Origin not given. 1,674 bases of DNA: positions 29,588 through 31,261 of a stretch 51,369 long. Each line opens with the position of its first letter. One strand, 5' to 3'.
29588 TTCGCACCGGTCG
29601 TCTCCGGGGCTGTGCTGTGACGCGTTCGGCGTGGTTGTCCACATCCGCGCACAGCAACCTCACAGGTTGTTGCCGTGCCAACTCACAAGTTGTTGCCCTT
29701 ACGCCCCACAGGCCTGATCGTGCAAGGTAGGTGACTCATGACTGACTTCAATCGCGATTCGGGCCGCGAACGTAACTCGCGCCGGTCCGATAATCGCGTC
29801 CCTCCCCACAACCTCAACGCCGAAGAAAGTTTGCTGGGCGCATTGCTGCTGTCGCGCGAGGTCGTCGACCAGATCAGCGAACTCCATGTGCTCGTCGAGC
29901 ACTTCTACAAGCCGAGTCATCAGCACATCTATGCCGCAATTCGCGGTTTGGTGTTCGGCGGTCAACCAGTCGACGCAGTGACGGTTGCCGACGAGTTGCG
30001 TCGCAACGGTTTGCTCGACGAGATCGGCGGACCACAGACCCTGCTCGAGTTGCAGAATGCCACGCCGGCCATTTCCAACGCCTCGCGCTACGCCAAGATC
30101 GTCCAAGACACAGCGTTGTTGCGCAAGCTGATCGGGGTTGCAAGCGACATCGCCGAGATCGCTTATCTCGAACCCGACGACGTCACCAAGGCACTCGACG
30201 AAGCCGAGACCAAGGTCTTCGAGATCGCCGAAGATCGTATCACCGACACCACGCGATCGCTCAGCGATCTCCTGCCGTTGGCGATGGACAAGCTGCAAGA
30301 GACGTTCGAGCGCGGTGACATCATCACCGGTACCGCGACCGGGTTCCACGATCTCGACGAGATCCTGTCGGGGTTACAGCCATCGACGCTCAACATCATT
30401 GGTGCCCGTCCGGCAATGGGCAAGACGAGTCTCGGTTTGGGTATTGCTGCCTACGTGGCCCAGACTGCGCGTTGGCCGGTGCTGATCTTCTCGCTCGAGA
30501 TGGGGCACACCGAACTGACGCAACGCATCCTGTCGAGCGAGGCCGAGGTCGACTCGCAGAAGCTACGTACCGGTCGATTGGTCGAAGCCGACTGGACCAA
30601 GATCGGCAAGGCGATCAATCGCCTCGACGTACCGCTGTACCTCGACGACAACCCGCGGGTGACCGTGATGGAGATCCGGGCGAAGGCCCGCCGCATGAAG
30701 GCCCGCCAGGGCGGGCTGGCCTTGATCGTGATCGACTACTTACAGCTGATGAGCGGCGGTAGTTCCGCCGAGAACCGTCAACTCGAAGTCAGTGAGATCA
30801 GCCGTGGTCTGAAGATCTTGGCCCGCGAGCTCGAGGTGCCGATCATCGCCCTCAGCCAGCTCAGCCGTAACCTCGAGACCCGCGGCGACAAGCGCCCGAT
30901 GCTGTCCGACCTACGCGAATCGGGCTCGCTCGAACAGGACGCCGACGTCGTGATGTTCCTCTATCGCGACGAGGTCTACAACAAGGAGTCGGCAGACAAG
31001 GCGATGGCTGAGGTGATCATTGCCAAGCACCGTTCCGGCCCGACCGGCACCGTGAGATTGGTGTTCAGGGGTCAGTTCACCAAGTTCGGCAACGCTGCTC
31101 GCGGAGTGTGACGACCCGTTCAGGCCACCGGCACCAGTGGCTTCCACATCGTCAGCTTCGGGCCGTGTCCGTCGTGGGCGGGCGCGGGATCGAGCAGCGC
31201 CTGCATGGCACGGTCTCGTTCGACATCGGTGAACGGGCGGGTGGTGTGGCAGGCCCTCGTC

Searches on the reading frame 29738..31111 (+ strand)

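Call 23: search_protein_families(library=pfam, proteins=[window:29738-31111:+], max_evalue=0.0001)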
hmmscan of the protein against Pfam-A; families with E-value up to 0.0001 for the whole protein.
window:29738-31111:+ (457 aa): 3 families
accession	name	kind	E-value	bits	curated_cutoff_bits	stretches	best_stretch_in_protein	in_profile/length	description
PF03796.21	DnaB_C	-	3.1e-106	354.9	27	1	198-452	1-255/255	DnaB-like helicase C terminal domain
PF00772.26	DnaB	-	4.7e-29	100.9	23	1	22-124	2-103/103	DnaB-like helicase N terminal domain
PF13481.12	AAA_25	-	1.7e-11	44.6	27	1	204-374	20-189/195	AAA domain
